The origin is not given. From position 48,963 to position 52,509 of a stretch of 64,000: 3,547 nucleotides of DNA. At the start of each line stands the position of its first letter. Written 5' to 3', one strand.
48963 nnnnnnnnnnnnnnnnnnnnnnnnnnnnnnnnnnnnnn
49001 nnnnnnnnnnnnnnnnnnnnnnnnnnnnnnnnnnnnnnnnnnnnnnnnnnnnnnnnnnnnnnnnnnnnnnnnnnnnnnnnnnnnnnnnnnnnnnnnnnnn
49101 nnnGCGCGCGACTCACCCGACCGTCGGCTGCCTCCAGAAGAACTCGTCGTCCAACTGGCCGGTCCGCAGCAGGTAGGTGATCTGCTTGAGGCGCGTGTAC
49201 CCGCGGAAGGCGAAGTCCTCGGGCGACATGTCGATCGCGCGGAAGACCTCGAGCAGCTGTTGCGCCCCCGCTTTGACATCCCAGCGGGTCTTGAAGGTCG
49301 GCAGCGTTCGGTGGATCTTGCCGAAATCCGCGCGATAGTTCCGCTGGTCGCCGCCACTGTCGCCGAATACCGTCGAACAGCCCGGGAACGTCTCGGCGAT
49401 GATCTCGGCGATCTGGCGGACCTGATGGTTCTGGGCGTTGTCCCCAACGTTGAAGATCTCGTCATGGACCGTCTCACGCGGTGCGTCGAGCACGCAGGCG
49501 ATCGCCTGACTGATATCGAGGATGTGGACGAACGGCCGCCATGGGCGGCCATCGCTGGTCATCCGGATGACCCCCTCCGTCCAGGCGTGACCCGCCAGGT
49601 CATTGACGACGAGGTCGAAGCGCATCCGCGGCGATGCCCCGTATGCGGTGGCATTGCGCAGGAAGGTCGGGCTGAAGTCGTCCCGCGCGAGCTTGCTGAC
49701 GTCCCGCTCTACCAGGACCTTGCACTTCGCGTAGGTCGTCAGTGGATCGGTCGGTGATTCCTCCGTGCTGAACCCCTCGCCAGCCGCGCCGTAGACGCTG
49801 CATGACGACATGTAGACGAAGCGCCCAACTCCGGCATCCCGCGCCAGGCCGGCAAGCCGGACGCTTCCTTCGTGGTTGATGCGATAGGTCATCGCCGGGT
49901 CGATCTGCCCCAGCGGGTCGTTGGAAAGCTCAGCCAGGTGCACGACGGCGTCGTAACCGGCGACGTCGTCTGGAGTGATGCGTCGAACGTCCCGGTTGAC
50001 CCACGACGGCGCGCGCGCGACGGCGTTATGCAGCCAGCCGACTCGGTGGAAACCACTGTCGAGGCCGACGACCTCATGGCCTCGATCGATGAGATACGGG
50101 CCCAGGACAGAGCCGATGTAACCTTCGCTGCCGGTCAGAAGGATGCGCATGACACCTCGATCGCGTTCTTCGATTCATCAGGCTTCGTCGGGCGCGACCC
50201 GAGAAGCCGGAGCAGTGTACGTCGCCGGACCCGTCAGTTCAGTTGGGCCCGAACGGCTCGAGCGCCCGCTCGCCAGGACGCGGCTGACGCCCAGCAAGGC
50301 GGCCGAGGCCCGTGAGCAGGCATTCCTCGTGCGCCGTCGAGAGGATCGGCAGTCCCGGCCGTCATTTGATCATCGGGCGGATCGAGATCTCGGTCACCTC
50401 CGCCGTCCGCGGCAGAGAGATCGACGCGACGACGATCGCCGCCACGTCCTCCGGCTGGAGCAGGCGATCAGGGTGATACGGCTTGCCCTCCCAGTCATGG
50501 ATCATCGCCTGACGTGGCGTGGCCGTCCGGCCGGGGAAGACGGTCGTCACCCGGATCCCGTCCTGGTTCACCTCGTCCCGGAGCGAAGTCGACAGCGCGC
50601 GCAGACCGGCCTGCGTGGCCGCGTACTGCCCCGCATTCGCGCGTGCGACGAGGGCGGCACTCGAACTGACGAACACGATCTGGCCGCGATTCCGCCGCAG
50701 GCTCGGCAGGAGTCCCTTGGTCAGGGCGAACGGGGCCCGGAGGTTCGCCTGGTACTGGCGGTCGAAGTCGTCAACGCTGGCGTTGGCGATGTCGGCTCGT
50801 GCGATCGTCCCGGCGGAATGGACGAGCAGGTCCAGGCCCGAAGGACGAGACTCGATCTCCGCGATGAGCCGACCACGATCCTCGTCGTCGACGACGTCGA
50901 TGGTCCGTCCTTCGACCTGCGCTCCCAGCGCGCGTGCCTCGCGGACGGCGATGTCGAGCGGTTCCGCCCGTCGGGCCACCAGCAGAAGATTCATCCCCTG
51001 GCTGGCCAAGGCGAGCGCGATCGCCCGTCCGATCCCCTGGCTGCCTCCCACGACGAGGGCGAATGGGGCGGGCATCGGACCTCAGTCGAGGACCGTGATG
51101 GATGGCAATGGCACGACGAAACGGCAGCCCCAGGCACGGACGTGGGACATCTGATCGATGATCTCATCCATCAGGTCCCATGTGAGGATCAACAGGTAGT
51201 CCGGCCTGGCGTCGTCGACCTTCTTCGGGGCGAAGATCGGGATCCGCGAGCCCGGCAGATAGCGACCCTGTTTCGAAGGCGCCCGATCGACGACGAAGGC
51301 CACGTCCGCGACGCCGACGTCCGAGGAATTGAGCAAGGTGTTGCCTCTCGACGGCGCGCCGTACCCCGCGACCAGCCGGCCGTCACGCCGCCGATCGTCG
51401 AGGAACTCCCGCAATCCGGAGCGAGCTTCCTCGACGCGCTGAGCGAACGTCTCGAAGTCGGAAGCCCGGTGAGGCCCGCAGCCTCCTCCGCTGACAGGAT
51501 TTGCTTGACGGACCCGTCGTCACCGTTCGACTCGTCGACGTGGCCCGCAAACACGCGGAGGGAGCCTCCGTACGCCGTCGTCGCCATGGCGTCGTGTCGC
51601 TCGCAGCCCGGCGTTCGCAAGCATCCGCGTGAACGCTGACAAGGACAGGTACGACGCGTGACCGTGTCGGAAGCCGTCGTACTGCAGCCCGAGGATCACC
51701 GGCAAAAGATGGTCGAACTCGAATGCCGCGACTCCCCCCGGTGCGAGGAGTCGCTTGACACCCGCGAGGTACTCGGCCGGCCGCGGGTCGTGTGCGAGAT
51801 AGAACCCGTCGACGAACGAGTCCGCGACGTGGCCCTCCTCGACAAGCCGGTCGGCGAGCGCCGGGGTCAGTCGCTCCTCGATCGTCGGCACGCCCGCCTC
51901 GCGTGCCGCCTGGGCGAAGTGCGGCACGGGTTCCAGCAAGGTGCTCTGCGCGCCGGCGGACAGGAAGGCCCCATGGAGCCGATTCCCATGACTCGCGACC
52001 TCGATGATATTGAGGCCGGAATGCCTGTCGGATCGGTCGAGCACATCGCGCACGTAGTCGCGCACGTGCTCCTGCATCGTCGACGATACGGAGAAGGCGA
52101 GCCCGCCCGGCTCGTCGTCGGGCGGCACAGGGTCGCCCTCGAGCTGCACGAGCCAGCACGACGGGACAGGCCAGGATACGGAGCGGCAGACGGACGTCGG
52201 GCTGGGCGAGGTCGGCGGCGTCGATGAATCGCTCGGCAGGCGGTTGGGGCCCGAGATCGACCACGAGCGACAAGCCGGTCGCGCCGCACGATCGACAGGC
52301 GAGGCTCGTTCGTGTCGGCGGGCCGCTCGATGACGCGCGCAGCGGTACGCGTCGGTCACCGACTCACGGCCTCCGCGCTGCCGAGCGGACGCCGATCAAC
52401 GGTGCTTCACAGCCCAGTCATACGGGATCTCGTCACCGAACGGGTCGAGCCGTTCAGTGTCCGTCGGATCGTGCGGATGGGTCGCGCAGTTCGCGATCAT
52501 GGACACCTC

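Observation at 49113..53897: CDP-glucose (RfbF) pathway combined with SAM C-methyltransferase, RmlC-like epimerase and two reductases: possible C-branched/methylated CDP-deoxysugar route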

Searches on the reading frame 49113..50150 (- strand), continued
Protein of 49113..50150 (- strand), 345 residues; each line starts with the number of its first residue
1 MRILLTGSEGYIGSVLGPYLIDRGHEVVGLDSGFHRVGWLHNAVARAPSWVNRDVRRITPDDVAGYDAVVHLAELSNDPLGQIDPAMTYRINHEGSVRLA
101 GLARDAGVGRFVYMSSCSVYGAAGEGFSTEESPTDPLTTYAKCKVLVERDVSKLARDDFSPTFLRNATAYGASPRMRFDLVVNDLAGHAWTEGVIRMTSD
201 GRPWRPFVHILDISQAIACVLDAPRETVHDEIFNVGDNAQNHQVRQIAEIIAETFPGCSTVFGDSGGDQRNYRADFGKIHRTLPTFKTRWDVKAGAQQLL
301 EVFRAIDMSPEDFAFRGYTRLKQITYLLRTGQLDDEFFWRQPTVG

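Call 67: search_solved_structures(query=A1, max_evalue=1e-10, show_alignments=1)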
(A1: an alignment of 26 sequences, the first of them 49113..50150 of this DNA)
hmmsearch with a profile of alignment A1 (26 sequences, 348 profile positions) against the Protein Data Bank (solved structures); distinct sequences matched with E-value up to 1e-10: 70 (the best 60 are shown).
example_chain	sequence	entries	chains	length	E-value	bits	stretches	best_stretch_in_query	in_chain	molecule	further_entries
6vo6_A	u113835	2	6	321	1.6e-42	148.9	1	2-310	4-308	Putative sugar-nucleotide epimerase/dehydratease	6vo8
6wjb_A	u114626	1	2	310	7.9e-27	97.3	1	2-277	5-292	NAD-dependent epimerase/dehydratase family protein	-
6wj9_A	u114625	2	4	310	2.3e-25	92.5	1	2-277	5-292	NAD-dependent epimerase/dehydratase family protein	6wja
8rdg_A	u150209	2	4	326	1.2e-23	86.9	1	1-255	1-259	SDR family NAD(P)-dependent oxidoreductase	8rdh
10ke_A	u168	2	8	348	3.5e-23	85.3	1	2-298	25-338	Capsular polysaccharide biosynthesis protein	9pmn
7ys8_A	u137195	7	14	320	4.9e-23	84.8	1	1-240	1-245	UDP-glucose 4-epimerase | UDP-glucose 4-epimerase along with EC 5.1.3.2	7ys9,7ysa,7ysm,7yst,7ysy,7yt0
7kn1_A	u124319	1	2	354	6.3e-23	84.4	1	1-157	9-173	UDP-glucose 4-epimerase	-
8rdi_A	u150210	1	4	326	7e-23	84.3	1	1-255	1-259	SDR family NAD(P)-dependent oxidoreductase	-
5gy7_A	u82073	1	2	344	1.9e-22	82.8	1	1-283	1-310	UDP-glucose 4-epimerase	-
6kv9_A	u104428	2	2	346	2.7e-22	82.4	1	3-296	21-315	MoeE5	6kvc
1lrj_A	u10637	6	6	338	1.4e-21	80.1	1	1-283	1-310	UDP-glucose 4-epimerase | UDP-GALACTOSE 4-EPIMERASE | UDP-GALACTOSE-4-EPIMERASE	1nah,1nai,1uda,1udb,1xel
1udc_A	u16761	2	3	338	1.6e-21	79.8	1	1-283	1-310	UDP-GALACTOSE-4-EPIMERASE | UDP-GALACTOSE 4-EPIMERASE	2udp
1kvq_A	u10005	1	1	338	6.7e-21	77.8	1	1-283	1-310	UDP-GALACTOSE 4-EPIMERASE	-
1lrk_A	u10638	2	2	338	7e-21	77.7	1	1-240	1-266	UDP-glucose 4-epimerase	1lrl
1kvs_A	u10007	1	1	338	7.6e-21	77.6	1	1-283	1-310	UDP-GALACTOSE 4-EPIMERASE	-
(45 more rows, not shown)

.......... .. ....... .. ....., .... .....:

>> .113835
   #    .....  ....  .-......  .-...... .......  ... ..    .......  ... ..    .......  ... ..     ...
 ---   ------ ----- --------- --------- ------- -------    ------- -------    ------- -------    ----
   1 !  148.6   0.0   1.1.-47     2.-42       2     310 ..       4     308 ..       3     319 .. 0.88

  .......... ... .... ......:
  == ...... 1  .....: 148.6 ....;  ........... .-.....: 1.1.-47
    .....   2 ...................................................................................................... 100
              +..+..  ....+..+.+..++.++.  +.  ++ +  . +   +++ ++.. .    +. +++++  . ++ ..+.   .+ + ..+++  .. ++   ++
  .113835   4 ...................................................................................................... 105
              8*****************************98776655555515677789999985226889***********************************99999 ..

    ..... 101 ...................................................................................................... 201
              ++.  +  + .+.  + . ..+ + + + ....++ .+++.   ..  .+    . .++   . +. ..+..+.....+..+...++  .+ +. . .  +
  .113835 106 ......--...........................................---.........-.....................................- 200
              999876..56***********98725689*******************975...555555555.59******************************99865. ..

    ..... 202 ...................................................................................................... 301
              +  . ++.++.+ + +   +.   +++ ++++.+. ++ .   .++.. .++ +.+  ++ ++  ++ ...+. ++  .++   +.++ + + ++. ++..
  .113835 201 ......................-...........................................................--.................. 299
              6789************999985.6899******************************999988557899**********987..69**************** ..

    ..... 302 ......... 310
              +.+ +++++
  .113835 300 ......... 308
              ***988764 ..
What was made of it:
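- On Cj1427-type NDP-sugar C4-dehydrogenase: 6VO6 at 148.9 bits against 97 for the next structure (call 67). The segment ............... is shared (call 67).
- A family profile scores Cj1427 (6VO6) at 148.9 bits and the next structure at 97 (call 67). The family profile favours Cj1427 by about 50 bits (call 67).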

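Call 83: predict_structure(alignment_id=A2)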
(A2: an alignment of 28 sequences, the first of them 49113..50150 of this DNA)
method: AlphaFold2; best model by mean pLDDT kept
length: 345 residues; sequences in the alignment: 28
mean_pLDDT: 76.2   pTM: 0.80
mean pLDDT of the five models: 76.2, 72.7, 70.7, 69.3, 68.8
residues with pLDDT >= 90: 83; 70-90: 148; 50-70: 92; < 50: 22
segments of 3 or more residues with pLDDT < 50: 35-44, 171-176, 343-345
pLDDT, mean of each block of 10 residues (from residue 1): 80 76 89 48 57 77 93 65 81 89 96 74 65 72 86 95 76 48 78 76 56 88 95 79 74 90 62 79 83 80 79 60 77 79 52
secondary structure, 60 per line:
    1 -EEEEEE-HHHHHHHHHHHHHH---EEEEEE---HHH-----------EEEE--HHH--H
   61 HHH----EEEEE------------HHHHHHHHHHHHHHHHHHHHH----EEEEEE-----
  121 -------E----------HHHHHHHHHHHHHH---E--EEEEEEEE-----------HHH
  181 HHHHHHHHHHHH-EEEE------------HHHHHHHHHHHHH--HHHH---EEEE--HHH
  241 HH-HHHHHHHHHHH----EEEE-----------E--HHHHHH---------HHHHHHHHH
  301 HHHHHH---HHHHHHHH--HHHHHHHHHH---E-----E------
elements in order: E2-7 H9-22 E26-31 E49-52 H60-63 E68-72 H85-105 E110-115 H139-152 E159-166 H178-192 E194-197 H210-222 H225-228 E232-235 H238-242 H244-254 E259-262 H277-282 H292-306 H310-317 H320-329

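Call 85: fold_search(model_id=the predicted structure, library=pdb)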
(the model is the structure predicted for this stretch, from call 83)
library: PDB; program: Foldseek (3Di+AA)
matches with E <= 10: 1740; with E <= 0.001: 595
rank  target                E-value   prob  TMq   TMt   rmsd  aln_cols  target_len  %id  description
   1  6vo6_D                1.1e-16  1.00  0.69  0.76   4.9       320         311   26  Crystal Structure of Cj1427, an Essential NAD-dependent Dehydrogenase from Campylobacter jejuni, in the Presence of NA (released 2020-04-01)
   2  6vo8_A                1.4e-16  1.00  0.68  0.77   4.9       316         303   26  X-ray structure of the Cj1427 in the presence of NADH and GDP-D-glycero-D-mannoheptose, an essential NAD-dependent deh (released 2020-03-25)
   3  6vo6_A                2.7e-16  1.00  0.69  0.76   4.9       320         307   26  Crystal Structure of Cj1427, an Essential NAD-dependent Dehydrogenase from Campylobacter jejuni, in the Presence of NA (released 2020-04-01)
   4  6vo8_B                3.0e-16  1.00  0.67  0.76   5.0       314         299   26  X-ray structure of the Cj1427 in the presence of NADH and GDP-D-glycero-D-mannoheptose, an essential NAD-dependent deh (released 2020-03-25)
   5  7ys8_B                3.0e-16  1.00  0.69  0.76   4.6       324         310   27  Crystal Structure of UDP-glucose 4-epimerase (Rv3634c) from Mycobacterium tuberculosis (released 2023-08-16)
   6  7ys9_A                3.0e-16  1.00  0.67  0.73   5.3       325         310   28  Crystal Structure of UDP-glucose 4-epimerase (Rv3634c) in complex with both UDP-Glucose and UDP-Galactose in chainA fr (released 2023-08-16)
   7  3vps_A                3.3e-16  1.00  0.69  0.77   4.7       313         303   24  Structure of a novel NAD dependent-NDP-hexosamine 5,6-dehydratase, TunA, involved in tunicamycin biosynthesis (released 2012-04-18)
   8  7ys8_A                4.0e-16  1.00  0.68  0.74   5.0       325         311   27  Crystal Structure of UDP-glucose 4-epimerase (Rv3634c) from Mycobacterium tuberculosis (released 2023-08-16)
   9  4wkg_A                4.0e-16  1.00  0.68  0.39   5.3       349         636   19  The crystal structure of apo ArnA features an unexpected central binding pocket and provides an explanation for enzyma (released 2014-12-17)
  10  4wkg_B                6.6e-16  1.00  0.67  0.38   4.9       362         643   19  The crystal structure of apo ArnA features an unexpected central binding pocket and provides an explanation for enzyma (released 2014-12-17)
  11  7yst_A                9.3e-16  1.00  0.68  0.75   5.0       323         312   28  Crystal Structure of UDP-glucose 4-epimerase (Rv3634c) in complex with both UDP-glucose and UDP-galactose in chain B f (released 2023-08-16)
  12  4wkg_C                9.9e-16  1.00  0.67  0.39   5.5       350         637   18  The crystal structure of apo ArnA features an unexpected central binding pocket and provides an explanation for enzyma (released 2014-12-17)
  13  4wkg_F                1.9e-15  1.00  0.65  0.38   5.2       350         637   19  The crystal structure of apo ArnA features an unexpected central binding pocket and provides an explanation for enzyma (released 2014-12-17)
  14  6vo6_B                2.5e-15  1.00  0.69  0.76   4.7       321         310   27  Crystal Structure of Cj1427, an Essential NAD-dependent Dehydrogenase from Campylobacter jejuni, in the Presence of NA (released 2020-04-01)
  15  4wkg_D                2.8e-15  1.00  0.66  0.38   5.1       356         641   18  The crystal structure of apo ArnA features an unexpected central binding pocket and provides an explanation for enzyma (released 2014-12-17)
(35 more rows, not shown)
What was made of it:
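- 49113..50150 (-): Extended SDR ('SDR345'), predicted NDP-hexose C4-dehydrogenase related to Cj1427. Intact ORF of 345 aa. The top four Foldseek hits are Cj1427 (call 85).
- On Cj1427-type NDP-sugar C4-dehydrogenase: Foldseek ranks 1-4 (call 85).
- Cj1427 is the top Foldseek hit (call 85). The fold search cannot separate Cj1427 from 4-epimerases; their E-values are close (call 85). The nearest relative is a non-dehydrating dehydrogenase (calls 67, 85). Many 4-epimerases give similar fold scores (call 85).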

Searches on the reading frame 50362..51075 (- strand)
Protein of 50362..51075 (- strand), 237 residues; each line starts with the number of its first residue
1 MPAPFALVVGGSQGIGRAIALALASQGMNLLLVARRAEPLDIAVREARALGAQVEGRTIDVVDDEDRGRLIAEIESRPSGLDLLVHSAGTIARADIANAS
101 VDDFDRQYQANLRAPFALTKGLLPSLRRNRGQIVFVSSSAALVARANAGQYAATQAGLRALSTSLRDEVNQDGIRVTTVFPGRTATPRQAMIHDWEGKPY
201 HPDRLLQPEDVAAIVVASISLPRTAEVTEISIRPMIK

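Call 5: search_protein_families(library=pfam, proteins=[window:50362-51075:-], max_evalue=0.01)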
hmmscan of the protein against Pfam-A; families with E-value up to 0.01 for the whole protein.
window:50362-51075:- (237 aa): 5 families
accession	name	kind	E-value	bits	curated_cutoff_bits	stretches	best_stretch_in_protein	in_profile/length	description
PF00106.31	adh_short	-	1.3e-44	152.5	26.6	1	6-196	3-194/195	short chain dehydrogenase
PF13561.12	adh_short_C2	-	7.6e-35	121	27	1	12-216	5-214/236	Enoyl-(Acyl carrier protein) reductase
PF08659.16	KR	-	5e-19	69.3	22.6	1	7-167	4-165/180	KR domain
PF08643.16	DUF1776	-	0.00017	21.6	25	1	96-179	108-194/294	Fungal family of unknown function (DUF1776)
PF01370.27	Epimerase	-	0.00055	19.9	20.9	1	6-141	1-118/240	NAD dependent epimerase/dehydratase family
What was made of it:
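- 50362..51075 (-): Classical SDR of 237 aa, a candidate 4-ketoreductase with an atypical catalytic motif (Y-A-A-T-Q in place of YxxxK). PF00106, E 1.3e-44 (call 5).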

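Call 12: search_protein_families(library=ncbifam, proteins=[window:50362-51075:-], max_evalue=0.001)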
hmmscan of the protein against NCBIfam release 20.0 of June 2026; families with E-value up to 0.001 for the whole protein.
window:50362-51075:- (237 aa): 218 families (the best 25 are shown)
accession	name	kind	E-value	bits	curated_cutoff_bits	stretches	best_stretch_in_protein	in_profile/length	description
NF006073.0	PRK08219.1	equivalog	1.4e-57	195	218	1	3-236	3-226/227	SDR family oxidoreductase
NF005672.0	PRK07454.1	equivalog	3.4e-40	137.8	234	1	4-234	7-236/241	SDR family oxidoreductase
NF005806.0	PRK07666.1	equivalog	5.5e-40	137.2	286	1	6-228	10-230/239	3-ketoacyl-ACP reductase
NF004825.0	PRK06181.1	equivalog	1.3e-37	129.5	215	1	6-220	9-229/268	SDR family oxidoreductase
NF005594.0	PRK07326.1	equivalog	1.4e-36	126.3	271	1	5-234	8-231/237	SDR family oxidoreductase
NF005854.0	PRK07775.1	equivalog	1.1e-35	123.2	260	1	6-234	13-252/274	SDR family oxidoreductase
NF006693.0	PRK09242.1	equivalog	1.3e-33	116.3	328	1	6-228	13-243/258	SDR family oxidoreductase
NF009468.0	PRK12826.1-4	equivalog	3.3e-33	115.4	318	1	6-192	10-198/256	SDR family oxidoreductase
NF040690.1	mycolate_SDR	equivalog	6.9e-33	114.2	380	1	5-184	10-189/265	mycolate reductase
NF004778.0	PRK06124.1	equivalog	1.8e-31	109.5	303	1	5-199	13-209/256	SDR family oxidoreductase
NF005559.1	PRK07231.1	subfamily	6.7e-31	107.7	215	1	6-215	7-225/249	glucose 1-dehydrogenase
NF005881.0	PRK07832.1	equivalog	2.5e-30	105.6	296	1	6-187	12-196/287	SDR family oxidoreductase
TIGR01830.1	3oxo_ACP_reduc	equivalog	2.8e-30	105.8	297.75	1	6-215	1-216/239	3-oxoacyl-[acyl-carrier-protein] reductase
NF005488.0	PRK07097.1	equivalog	4.3e-30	104.7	369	1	5-194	12-202/266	gluconate 5-dehydrogenase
NF009466.0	PRK12826.1-2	subfamily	5.8e-30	104.5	222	1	5-216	5-223/248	3-oxoacyl-ACP reductase FabG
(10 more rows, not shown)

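Call 60: search_solved_structures(query=window:50362-51075:-, max_evalue=1e-15)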
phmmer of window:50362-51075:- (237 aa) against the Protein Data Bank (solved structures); distinct sequences matched with E-value up to 1e-15: 135 (the best 60 are shown).
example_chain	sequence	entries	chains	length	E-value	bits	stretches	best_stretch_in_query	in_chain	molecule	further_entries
2jah_A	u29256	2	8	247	2.2e-33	118.9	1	5-235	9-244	CLAVULANIC ACID DEHYDROGENASE | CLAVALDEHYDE DEHYDROGENASE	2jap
4z9x_A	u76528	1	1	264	2.4e-26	95.9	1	4-197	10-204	Gluconate 5-dehydrogenase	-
3cxr_A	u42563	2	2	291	2.2e-25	92.7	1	4-196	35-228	Dehydrogenase with different specificities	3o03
2bd0_A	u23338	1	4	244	4e-24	88.6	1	6-234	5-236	sepiapterin reductase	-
4u8g_A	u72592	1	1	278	6.9e-24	87.8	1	5-196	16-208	Putative uncharacterized protein gbs1891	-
9kd1_A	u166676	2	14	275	1.3e-23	87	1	5-195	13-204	Oxidoreductase, short chain dehydrogenase/reductase family protein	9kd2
9fe6_A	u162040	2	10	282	4.1e-23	85.3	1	5-187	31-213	SDR family oxidoreductase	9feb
4weo_A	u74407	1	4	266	5.3e-23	84.9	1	5-189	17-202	Putative acetoin(Diacetyl) reductase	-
9pvq_A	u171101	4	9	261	1.7e-22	83.3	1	6-191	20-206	NAD-dependent epimerase/dehydratase:Short-chain dehydrogenase/reductase SDR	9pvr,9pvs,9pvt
6y4d_A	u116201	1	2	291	2.5e-22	82.7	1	5-227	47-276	short-chain dehydrogenase/reductase (SDR)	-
3tfo_A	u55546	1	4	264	2.9e-22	82.5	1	6-235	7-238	putative 3-oxoacyl-(acyl-carrier-protein) reductase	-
3woh_A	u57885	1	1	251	4.4e-21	78.7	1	5-216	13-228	SiaM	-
5b1y_A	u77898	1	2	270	5.9e-21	78.3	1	3-222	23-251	3-oxoacyl-[acyl-carrier-protein] reductase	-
3e9n_A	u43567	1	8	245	6.9e-21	78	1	6-236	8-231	PUTATIVE SHORT-CHAIN DEHYDROGENASE/REDUCTASE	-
1xq1_A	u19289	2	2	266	1.4e-20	77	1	3-228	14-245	PUTATIVE TROPINONE REDUCATSE | Putative tropinone reductase homolog At1g07440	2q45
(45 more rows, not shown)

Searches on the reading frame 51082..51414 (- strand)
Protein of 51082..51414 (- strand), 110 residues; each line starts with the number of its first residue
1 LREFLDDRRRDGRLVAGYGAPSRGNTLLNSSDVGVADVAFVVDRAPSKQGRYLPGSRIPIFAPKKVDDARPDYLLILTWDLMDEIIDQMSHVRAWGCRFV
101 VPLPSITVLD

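Call 5: search_protein_families(library=pfam, proteins=[window:51082-51414:-], max_evalue=0.01)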
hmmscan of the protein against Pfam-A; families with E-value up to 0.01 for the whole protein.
window:51082-51414:- (110 aa): 1 family
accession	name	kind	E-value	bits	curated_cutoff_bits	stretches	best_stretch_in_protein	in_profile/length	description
PF08484.17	Methyltransf_14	-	3.8e-38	131.3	23.5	1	2-104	58-160/160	C-methyltransferase C-terminal domain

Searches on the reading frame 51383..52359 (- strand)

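Call 5: search_protein_families(library=pfam, proteins=[window:51383-52273:-, window:51520-52359:-], max_evalue=0.01)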
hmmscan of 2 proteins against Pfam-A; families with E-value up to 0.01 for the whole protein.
window:51383-52273:- (296 aa): 1 family
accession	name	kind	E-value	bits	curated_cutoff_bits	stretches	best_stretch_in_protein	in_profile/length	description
PF08421.16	Methyltransf_13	-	6.8e-06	26.6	31.3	1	4-37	12-45/62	Putative zinc binding domain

window:51520-52359:- (279 aa): 1 family
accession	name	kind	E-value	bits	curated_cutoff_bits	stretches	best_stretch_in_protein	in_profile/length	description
PF13489.12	Methyltransf_23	-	5.4e-05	23.4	27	1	187-254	90-161/164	Methyltransferase domain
